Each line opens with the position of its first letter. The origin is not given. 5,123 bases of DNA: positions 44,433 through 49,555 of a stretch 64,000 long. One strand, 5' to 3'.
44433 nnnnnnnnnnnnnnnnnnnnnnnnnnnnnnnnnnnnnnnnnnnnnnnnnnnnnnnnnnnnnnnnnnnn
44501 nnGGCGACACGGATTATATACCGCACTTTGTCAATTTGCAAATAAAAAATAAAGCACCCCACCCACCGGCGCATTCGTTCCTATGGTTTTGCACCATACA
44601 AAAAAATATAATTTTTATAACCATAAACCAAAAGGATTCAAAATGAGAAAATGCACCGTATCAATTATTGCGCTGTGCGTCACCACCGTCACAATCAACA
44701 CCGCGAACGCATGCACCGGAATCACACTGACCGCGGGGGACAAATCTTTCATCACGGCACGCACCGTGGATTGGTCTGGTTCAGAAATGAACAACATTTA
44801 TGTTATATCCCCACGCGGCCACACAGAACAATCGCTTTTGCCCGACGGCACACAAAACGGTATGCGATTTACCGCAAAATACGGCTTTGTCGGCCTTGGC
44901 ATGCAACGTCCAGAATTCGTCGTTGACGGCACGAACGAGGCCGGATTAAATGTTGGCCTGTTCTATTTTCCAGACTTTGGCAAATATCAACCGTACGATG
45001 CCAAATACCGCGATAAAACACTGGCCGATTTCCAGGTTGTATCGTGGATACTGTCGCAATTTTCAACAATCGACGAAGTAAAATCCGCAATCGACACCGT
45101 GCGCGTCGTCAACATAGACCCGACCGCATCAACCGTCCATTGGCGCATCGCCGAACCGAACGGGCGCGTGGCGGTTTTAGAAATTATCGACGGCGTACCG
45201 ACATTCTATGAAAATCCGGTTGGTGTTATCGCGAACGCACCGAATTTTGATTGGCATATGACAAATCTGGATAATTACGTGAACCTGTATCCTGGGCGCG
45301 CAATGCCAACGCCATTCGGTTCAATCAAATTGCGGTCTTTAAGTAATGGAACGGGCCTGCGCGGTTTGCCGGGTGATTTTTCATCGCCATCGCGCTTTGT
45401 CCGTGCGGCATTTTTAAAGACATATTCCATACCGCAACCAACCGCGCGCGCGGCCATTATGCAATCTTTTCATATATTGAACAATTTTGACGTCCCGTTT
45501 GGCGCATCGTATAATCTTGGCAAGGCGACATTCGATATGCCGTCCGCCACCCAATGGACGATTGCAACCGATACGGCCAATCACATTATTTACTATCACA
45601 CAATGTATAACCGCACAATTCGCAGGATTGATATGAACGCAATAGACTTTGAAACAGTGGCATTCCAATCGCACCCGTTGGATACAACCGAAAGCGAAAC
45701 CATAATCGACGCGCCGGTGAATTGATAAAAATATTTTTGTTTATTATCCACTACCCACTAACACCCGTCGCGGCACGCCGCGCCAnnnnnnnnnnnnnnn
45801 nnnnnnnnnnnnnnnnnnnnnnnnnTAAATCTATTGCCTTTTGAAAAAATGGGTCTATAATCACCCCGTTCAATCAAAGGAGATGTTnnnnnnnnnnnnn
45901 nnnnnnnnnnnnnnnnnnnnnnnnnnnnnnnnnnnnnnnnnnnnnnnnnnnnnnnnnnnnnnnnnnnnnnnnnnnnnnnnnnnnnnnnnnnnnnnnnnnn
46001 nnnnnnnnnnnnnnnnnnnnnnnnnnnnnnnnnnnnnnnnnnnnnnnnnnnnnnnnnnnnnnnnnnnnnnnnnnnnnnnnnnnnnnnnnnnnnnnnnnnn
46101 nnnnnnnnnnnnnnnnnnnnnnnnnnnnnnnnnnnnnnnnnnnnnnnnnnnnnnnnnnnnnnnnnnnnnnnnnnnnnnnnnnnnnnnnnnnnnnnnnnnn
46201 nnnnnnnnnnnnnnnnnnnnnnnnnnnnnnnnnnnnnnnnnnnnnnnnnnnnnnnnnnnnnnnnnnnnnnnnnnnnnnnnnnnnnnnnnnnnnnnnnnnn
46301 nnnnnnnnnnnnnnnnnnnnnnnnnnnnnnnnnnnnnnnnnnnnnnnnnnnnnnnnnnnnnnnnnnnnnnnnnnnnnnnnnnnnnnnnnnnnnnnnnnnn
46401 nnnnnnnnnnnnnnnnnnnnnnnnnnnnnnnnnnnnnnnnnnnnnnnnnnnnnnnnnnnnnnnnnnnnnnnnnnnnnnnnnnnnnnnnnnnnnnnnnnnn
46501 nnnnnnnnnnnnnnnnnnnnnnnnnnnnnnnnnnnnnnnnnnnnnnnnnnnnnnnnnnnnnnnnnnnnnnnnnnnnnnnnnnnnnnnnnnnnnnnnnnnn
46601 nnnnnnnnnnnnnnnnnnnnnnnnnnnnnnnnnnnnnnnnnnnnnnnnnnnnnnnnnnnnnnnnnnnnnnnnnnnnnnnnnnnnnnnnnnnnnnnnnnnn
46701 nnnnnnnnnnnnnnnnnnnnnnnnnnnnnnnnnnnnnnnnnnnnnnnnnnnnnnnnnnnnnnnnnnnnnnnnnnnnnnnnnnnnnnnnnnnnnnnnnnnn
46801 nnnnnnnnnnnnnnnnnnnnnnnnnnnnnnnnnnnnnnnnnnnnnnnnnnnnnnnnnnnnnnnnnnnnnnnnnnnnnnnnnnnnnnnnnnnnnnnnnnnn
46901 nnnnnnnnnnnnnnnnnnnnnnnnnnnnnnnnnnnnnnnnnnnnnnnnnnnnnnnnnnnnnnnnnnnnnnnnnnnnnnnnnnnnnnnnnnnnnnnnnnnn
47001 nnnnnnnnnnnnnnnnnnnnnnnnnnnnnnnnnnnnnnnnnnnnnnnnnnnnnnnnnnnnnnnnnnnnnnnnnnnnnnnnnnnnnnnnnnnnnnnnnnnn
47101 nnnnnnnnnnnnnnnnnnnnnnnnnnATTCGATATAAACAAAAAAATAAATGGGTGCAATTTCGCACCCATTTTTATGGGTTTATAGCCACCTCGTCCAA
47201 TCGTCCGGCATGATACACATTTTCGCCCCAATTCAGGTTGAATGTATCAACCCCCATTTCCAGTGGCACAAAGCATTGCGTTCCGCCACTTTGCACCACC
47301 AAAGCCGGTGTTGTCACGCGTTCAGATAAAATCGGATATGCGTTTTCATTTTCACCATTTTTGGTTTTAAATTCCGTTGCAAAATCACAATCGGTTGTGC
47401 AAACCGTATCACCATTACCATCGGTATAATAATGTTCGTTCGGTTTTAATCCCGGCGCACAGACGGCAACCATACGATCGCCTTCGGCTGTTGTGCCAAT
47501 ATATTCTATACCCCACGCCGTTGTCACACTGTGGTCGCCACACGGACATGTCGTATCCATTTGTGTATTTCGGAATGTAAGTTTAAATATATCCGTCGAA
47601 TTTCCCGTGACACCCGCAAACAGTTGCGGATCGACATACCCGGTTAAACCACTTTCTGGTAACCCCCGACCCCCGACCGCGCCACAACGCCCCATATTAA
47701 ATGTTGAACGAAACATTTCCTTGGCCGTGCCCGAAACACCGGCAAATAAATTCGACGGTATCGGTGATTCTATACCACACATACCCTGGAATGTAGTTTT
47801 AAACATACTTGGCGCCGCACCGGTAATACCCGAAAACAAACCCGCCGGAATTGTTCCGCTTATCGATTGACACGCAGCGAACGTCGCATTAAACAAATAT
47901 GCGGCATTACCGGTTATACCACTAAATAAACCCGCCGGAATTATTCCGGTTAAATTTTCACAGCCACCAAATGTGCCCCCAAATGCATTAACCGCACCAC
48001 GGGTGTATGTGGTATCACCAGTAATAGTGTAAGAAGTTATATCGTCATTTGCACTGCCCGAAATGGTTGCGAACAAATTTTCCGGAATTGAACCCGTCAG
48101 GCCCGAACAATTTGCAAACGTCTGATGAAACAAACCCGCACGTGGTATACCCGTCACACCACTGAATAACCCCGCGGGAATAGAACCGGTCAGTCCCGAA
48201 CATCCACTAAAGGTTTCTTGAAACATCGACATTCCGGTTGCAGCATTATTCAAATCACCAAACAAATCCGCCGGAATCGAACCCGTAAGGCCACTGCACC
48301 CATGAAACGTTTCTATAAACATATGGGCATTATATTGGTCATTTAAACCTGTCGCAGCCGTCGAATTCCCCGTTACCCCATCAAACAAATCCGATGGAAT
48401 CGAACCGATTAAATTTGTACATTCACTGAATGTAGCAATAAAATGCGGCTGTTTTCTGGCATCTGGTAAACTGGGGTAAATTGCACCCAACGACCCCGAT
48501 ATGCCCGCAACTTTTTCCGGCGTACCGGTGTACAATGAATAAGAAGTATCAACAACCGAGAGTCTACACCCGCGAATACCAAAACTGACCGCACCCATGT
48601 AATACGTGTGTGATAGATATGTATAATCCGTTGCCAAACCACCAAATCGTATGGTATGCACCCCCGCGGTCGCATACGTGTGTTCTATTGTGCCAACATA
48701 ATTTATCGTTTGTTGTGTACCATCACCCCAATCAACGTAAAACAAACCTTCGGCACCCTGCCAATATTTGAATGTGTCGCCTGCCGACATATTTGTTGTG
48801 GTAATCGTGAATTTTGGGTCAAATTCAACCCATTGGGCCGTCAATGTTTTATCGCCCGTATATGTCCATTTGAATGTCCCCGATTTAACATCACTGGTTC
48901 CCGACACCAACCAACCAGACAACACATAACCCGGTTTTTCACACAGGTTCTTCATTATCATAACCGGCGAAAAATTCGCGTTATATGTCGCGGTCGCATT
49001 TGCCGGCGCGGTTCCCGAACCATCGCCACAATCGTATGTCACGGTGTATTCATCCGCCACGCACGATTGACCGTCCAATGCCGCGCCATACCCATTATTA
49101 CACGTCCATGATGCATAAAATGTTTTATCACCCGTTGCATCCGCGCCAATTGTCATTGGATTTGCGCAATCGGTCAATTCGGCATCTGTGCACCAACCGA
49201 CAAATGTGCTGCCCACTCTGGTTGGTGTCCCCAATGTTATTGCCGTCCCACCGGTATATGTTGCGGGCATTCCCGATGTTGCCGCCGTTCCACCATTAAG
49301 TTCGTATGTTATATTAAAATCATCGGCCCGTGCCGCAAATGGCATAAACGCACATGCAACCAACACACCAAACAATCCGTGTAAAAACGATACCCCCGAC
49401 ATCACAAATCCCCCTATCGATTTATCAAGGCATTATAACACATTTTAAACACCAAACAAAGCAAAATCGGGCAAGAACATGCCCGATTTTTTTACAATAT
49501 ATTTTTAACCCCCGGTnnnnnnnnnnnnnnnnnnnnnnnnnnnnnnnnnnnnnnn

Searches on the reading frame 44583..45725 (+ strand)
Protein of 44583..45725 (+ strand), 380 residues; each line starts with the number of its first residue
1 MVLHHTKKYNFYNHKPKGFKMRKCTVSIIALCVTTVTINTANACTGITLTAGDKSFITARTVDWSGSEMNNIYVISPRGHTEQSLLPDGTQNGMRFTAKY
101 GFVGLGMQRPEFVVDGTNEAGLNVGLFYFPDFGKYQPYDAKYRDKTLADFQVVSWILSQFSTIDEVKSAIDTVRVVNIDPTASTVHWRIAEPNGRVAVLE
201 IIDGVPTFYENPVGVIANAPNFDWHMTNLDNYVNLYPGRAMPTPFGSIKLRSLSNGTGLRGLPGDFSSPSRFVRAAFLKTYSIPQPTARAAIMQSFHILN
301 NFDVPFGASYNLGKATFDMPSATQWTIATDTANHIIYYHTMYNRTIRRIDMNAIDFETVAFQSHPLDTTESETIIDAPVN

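Call 20: search_protein_families(library=pfam, proteins=[window:44583-45725:+], max_evalue=0.00001)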
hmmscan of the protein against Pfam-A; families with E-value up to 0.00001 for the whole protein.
window:44583-45725:+ (380 aa): 1 family
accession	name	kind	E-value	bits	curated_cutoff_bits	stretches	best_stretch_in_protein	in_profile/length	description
PF02275.23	CBAH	-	2.1e-59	202.2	20.4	1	44-357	1-309/316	Linear amide C-N hydrolases, choloylglycine hydrolase family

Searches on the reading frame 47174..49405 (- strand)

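Call 22: search_protein_families(library=pfam, proteins=[window:47174-49405:-], max_evalue=0.0001)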
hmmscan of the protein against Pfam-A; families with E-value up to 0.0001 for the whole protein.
window:47174-49405:- (743 aa): 1 family
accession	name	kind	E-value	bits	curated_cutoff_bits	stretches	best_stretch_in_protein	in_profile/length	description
PF09479.16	Flg_new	-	2.1e-14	53.8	27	1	30-98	1-64/65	Listeria-Bacteroides repeat domain (List_Bact_rpt)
